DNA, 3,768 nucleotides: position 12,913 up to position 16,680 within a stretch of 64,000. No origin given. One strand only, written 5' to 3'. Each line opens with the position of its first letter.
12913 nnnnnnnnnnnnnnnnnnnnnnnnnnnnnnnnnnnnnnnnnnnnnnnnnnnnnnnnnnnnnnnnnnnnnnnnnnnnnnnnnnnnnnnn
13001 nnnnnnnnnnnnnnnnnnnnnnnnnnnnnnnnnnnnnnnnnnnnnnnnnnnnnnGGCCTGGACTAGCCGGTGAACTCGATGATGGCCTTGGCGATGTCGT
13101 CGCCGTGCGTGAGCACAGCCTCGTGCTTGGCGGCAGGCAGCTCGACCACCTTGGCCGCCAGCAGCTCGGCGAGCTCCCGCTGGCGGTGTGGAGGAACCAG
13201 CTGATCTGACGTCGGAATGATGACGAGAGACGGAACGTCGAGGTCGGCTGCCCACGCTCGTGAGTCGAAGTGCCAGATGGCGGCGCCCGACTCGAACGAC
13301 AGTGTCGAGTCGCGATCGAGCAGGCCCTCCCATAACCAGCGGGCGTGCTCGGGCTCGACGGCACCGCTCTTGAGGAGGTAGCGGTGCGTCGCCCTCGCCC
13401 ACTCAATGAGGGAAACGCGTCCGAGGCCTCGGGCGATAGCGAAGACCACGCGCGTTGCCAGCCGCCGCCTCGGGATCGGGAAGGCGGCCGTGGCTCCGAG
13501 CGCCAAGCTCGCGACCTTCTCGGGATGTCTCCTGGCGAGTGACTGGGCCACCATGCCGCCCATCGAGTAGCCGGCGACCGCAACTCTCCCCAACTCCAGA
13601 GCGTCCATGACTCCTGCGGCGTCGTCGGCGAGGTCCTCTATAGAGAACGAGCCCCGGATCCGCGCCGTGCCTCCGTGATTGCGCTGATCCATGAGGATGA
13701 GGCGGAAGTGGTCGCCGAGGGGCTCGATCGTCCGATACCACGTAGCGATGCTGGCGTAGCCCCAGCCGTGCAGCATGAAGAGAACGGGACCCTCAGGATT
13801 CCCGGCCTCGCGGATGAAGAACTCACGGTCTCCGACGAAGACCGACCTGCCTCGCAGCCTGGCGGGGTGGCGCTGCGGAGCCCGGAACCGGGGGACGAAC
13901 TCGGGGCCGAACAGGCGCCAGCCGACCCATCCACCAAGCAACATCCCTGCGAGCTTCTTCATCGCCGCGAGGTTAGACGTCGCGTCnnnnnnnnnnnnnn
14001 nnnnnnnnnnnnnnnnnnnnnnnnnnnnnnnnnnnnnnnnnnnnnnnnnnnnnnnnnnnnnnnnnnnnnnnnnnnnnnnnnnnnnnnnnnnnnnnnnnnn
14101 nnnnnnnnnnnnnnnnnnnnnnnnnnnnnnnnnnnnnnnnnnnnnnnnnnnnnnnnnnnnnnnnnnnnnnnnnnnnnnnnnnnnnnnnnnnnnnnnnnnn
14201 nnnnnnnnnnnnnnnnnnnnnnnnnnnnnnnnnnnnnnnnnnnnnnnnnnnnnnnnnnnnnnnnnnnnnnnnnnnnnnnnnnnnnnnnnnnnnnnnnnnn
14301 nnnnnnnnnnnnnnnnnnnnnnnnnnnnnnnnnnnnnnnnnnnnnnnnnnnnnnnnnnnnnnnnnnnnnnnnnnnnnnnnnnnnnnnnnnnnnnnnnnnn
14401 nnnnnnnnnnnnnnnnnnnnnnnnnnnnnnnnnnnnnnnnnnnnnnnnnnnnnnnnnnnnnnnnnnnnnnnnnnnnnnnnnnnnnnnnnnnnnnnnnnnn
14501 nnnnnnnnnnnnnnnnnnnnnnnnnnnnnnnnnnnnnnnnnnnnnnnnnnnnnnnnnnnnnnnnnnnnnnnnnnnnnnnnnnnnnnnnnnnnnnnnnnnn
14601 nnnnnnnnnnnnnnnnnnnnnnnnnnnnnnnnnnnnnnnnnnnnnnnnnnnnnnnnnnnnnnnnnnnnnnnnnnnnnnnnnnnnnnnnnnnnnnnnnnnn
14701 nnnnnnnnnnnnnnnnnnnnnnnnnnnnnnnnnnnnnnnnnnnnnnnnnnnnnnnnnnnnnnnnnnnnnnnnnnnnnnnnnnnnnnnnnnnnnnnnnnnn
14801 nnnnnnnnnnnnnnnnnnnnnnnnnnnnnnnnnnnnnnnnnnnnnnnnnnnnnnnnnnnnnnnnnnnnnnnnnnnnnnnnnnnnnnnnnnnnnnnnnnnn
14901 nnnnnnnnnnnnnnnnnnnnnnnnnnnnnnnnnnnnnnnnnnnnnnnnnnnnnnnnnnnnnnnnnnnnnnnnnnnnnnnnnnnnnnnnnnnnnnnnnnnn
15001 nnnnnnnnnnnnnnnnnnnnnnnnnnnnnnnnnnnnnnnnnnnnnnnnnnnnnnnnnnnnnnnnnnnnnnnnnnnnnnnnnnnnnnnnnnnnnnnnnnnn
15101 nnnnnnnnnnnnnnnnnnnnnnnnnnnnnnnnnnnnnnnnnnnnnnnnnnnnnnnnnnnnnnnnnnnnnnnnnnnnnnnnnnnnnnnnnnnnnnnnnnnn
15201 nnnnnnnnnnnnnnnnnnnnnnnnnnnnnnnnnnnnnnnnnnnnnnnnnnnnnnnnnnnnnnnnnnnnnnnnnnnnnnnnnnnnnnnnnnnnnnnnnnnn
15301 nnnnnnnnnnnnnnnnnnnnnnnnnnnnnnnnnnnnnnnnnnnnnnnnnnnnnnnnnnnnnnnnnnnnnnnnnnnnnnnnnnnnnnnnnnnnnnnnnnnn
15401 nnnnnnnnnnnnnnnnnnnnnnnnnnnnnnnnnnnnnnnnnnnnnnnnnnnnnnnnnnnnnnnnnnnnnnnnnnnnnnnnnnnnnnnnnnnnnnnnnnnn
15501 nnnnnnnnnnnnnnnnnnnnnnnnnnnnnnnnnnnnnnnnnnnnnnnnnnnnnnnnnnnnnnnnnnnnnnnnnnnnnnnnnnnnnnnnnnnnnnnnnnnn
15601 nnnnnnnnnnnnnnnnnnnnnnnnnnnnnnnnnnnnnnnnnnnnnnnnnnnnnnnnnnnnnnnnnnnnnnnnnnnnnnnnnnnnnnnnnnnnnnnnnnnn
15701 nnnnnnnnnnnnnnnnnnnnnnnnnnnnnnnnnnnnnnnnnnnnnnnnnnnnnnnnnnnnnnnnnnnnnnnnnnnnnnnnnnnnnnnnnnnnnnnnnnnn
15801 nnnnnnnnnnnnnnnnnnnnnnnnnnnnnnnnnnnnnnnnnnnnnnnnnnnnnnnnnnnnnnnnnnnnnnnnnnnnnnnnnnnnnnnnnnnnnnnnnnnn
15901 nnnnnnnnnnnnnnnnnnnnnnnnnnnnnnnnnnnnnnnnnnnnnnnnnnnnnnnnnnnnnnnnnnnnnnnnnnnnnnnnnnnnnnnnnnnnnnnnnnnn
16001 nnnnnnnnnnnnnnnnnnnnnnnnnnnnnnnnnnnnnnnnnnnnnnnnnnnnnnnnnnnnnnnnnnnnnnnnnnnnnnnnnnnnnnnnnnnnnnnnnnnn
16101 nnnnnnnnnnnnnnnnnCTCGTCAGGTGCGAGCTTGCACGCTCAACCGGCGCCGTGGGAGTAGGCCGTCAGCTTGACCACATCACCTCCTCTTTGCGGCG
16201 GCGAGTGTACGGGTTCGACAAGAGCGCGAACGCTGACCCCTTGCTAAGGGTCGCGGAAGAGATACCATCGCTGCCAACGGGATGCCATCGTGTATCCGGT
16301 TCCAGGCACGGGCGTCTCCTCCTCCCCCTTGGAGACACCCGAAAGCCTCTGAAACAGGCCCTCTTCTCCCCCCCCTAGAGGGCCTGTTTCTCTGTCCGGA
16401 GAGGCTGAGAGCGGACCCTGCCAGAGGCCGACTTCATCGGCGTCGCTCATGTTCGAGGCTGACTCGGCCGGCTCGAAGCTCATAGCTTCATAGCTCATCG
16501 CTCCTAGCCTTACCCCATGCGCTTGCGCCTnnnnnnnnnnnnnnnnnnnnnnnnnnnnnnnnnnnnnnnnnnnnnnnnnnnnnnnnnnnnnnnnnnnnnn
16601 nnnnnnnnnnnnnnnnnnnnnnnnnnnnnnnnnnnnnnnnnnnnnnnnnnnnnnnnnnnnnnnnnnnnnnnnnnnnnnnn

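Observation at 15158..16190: selD is itself a selenoprotein: in-frame TGA at the catalytic Cys position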

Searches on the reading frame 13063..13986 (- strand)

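Call 49: search_protein_families(library=pfam, proteins=[window:13063-13986:-], max_evalue=0.00001)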
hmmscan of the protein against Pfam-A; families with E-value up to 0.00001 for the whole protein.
window:13063-13986:- (307 aa): 3 families
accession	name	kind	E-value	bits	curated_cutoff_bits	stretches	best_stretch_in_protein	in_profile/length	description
PF00561.26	Abhydrolase_1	-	8.4e-28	98.1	25.8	1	67-294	1-244/245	alpha/beta hydrolase fold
PF12697.13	Abhydrolase_6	-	1.8e-17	65.2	26.3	1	70-301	2-217/217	Alpha/beta hydrolase family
PF12146.15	Hydrolase_4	-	1.2e-14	54.6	27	1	93-283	31-224/239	Serine aminopeptidase, S33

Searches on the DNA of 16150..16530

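Call 46: search_rna_families(source=window, start=16150, end=16530, threshold=evalue, max_evalue=10)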
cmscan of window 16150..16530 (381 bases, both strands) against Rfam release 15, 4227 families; matches with E-value up to 10: 7.
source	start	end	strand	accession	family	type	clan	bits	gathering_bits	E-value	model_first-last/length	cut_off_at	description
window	16304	16391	+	RF02344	ar14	Gene; sRNA;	-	32.8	58.8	0.00015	1-123/123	no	Alphaproteobacterial ar14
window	16308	16393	+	RF01066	6C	Cis-reg;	-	32.4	47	0.013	1-75/75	no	6C RNA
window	16299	16392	+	RF02791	CcsR1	Gene; sRNA;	-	24.8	65.3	0.00051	1-83/83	no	Conserved CCUCCUCCC motif stress-induced RNA 1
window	16317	16400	+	RF00519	suhB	Gene; sRNA;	CL00108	14.3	41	2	1-77/77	no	Makes More Granules Regulator RNA (mmgR)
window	16354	16384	-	RF02207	WT1-AS_5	Gene; lncRNA;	-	13.2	80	0.9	1-79/79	no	WT1 antisense RNA conserved region 5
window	16342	16408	+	RF04274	mir-9223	Gene; miRNA;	-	13.2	53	9.9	1-76/76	no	mir-9223 microRNA precursor family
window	16450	16522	-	RF01124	sR36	Gene; snRNA; snoRNA; CD-box;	-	8.9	55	9.9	1-55/55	no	Small nucleolar RNA sR36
